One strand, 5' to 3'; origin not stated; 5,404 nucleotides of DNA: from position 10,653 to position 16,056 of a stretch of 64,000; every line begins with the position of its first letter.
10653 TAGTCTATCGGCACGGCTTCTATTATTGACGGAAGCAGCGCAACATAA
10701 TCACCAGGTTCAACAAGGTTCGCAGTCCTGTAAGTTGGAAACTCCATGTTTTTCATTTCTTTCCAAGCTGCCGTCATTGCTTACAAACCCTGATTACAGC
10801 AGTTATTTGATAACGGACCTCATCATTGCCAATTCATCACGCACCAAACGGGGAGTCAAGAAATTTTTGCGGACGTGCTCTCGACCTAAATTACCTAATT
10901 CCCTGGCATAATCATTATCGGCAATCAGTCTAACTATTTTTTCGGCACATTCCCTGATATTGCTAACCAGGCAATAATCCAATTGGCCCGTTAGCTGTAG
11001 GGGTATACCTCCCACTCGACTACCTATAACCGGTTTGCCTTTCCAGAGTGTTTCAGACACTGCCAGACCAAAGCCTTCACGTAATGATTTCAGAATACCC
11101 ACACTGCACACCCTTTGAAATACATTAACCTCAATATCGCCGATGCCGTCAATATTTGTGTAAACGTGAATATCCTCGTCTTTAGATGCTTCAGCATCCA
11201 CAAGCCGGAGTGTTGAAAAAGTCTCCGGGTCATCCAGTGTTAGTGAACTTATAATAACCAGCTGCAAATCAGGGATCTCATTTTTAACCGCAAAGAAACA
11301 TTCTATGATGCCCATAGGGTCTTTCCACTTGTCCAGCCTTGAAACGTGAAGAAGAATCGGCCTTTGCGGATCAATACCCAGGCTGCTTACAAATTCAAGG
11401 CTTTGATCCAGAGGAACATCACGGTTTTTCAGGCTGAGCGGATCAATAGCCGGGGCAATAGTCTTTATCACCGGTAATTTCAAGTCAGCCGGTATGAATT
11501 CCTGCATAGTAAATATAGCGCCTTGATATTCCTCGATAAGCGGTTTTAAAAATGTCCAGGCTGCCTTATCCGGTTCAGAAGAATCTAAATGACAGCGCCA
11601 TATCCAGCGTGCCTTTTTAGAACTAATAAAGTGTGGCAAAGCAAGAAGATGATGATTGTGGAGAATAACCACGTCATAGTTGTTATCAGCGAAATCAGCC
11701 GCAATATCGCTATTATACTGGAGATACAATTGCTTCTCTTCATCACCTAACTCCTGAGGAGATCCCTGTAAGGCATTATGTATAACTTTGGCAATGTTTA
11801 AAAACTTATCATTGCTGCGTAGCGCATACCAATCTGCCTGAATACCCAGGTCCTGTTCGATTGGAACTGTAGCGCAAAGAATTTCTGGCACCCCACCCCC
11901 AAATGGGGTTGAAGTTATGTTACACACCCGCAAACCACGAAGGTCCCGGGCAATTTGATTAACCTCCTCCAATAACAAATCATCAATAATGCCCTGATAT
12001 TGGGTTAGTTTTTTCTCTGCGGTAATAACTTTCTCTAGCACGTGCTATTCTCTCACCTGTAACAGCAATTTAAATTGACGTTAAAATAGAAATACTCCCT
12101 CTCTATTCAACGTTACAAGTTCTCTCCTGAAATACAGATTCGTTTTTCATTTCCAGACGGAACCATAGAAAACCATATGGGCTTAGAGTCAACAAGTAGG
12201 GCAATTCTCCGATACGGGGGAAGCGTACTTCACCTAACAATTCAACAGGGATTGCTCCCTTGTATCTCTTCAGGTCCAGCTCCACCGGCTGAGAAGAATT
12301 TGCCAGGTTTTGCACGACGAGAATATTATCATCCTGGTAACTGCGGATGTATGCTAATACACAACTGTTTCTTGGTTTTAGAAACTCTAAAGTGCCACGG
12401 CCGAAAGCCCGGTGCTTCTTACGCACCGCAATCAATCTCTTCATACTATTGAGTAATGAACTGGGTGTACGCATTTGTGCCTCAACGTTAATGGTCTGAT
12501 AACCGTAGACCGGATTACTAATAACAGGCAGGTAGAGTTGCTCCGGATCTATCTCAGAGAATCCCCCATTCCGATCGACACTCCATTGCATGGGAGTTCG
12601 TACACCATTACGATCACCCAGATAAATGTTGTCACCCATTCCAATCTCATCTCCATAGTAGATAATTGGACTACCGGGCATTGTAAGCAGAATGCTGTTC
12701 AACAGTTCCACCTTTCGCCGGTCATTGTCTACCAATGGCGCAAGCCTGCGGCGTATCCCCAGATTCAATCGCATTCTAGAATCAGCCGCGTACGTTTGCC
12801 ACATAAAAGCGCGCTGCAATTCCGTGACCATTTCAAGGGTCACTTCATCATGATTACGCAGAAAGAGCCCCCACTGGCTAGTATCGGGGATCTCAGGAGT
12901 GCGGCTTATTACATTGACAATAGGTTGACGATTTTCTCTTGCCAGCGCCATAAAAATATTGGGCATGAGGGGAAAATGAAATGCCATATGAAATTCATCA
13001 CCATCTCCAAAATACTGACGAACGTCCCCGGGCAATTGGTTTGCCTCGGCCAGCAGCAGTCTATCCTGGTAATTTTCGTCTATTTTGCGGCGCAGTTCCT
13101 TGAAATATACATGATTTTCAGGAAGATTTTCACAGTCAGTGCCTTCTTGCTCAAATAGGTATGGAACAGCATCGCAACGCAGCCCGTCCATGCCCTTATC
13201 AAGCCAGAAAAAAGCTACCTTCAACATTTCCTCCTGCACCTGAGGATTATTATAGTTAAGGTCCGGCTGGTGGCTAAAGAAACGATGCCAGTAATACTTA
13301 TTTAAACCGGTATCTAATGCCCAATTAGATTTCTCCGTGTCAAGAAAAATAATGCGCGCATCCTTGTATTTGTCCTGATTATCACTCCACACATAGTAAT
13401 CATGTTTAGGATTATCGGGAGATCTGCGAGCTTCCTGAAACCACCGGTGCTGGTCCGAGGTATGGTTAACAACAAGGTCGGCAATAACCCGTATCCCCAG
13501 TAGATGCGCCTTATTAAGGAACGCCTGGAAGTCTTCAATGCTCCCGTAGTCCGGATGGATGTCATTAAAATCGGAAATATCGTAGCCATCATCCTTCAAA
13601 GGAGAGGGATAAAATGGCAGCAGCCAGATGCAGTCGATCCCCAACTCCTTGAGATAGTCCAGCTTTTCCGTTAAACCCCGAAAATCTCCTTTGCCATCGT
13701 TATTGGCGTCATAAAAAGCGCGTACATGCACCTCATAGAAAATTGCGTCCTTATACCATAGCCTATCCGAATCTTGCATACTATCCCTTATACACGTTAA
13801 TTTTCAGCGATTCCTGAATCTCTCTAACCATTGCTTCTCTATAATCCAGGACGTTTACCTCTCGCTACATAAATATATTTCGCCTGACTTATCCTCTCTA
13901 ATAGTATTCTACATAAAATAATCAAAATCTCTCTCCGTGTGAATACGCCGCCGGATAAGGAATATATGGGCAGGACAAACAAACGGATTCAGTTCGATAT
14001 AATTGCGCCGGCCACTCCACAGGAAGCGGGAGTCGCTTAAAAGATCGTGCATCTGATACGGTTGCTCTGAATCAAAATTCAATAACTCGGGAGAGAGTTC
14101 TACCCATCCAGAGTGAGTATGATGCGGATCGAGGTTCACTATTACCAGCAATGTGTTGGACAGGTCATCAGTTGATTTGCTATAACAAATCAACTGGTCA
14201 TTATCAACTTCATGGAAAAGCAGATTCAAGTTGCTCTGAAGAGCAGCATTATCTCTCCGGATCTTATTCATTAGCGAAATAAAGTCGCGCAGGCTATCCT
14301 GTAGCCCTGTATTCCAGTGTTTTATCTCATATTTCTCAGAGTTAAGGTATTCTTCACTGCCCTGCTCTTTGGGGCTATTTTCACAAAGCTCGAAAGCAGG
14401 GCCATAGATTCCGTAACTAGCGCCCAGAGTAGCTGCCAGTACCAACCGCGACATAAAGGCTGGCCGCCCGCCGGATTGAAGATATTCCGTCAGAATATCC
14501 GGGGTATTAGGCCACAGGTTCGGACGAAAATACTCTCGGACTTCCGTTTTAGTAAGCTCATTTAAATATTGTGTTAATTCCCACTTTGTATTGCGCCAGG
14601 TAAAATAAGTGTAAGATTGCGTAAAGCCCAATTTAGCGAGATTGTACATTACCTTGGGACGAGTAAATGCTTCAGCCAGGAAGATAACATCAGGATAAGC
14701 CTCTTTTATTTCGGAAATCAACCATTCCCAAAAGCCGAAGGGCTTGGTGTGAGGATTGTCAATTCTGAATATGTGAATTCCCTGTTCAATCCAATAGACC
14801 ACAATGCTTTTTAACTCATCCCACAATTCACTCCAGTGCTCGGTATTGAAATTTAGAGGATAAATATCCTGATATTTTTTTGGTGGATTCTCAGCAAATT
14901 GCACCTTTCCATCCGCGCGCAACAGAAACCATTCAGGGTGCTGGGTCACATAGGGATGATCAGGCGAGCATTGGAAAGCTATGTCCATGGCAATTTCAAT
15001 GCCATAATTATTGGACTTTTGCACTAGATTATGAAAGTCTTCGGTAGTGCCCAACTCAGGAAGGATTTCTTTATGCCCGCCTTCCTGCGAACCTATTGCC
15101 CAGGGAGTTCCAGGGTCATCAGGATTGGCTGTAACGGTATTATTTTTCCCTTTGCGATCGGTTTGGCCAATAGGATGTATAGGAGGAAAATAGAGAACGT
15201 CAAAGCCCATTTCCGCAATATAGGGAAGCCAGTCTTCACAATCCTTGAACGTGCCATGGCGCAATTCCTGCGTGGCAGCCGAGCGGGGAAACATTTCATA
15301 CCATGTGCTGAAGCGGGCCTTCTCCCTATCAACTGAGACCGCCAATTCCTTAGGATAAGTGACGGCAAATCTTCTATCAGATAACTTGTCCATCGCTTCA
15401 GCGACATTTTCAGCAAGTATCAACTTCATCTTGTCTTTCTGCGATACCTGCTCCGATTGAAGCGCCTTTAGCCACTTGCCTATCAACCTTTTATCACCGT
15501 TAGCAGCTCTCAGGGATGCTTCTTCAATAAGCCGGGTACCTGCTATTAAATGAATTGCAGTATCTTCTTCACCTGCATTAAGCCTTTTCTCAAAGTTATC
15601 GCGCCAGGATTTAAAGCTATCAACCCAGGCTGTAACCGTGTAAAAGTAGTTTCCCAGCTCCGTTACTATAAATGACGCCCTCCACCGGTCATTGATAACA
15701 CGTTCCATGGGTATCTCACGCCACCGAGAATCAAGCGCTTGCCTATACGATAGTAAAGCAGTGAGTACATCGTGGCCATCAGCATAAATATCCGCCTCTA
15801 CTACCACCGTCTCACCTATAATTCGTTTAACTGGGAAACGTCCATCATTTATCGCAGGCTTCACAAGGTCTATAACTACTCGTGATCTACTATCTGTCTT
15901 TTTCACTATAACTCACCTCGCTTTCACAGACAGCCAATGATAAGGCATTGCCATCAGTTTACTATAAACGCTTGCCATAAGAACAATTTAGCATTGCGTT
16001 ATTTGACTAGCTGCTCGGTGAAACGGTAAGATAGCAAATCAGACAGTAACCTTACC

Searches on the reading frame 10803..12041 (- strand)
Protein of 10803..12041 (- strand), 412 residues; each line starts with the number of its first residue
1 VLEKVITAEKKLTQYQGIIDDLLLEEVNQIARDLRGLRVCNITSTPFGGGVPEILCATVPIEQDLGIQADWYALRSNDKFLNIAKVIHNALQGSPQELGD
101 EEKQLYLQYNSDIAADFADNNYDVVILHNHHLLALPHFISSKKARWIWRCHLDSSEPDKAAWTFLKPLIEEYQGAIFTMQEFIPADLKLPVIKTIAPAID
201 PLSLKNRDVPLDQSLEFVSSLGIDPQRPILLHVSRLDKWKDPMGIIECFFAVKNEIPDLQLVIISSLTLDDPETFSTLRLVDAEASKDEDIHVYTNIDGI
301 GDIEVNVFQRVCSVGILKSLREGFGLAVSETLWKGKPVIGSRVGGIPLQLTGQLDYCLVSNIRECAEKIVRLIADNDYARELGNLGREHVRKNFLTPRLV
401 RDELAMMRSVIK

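Call 35: search_protein_families(library=pfam, proteins=[window:10803-12041:-], max_evalue=0.00001)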
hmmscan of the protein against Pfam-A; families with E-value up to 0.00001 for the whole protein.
window:10803-12041:- (412 aa): 3 families
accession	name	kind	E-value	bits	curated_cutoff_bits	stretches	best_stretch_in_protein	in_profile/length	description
PF21269.3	TreT_GT1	-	7.1e-43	146.2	27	1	42-183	2-143/144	Trehalose synthase, N-terminal domain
PF00534.26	Glycos_transf_1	-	2.4e-15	56.9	26.4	1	219-388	7-171/172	Glycosyl transferases group 1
PF13692.12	Glyco_trans_1_4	-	6.6e-11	43.1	27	1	227-375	1-142/142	Glycosyl transferases group 1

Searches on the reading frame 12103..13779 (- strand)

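Call 35: search_protein_families(library=pfam, proteins=[window:12103-13779:-], max_evalue=0.00001)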
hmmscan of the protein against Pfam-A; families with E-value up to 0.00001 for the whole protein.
window:12103-13779:- (558 aa): 2 families
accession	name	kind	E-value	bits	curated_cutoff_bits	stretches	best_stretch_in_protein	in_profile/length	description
PF00128.31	Alpha-amylase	-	3.6e-100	336.7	22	1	19-461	4-445/446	Alpha amylase, catalytic domain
PF16657.11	Malt_amylase_C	-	8.3e-27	93.5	27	1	462-539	1-75/75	Maltogenic Amylase, C-terminal domain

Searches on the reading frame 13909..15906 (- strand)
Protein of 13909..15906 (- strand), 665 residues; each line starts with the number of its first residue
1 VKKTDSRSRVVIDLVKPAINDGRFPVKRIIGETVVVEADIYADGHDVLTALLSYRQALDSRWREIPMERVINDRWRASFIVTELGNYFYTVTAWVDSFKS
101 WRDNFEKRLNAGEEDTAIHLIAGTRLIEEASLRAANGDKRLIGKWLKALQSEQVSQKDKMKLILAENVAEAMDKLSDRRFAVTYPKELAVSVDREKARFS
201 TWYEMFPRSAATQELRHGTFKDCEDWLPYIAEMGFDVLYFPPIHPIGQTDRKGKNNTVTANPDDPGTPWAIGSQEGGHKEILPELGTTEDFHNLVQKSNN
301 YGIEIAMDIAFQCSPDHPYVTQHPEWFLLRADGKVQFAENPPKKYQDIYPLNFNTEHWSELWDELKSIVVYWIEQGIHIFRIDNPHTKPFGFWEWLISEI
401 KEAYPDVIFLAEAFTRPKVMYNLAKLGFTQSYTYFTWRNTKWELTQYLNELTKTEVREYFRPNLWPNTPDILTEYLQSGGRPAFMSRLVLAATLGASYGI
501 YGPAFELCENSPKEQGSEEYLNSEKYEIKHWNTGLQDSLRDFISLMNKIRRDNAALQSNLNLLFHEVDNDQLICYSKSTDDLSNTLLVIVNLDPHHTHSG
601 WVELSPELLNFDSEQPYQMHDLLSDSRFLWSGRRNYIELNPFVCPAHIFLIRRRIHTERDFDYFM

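Call 35: search_protein_families(library=pfam, proteins=[window:13909-15906:-], max_evalue=0.00001)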
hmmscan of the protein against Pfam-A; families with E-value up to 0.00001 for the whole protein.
window:13909-15906:- (665 aa): 3 families
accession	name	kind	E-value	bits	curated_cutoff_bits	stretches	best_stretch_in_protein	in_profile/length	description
PF11896.14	GlgE_dom_N_S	-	7e-52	176.8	25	1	9-194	2-179/179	Alpha-1,4-glucan:maltose-1-phosphate maltosyltransferase, domain N/S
PF21702.3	GLGE_C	-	9.4e-31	106.3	27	1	564-650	1-86/87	GLGE, C-terminal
PF00128.31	Alpha-amylase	-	5.5e-10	39.5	22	1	212-358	10-134/446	Alpha amylase, catalytic domain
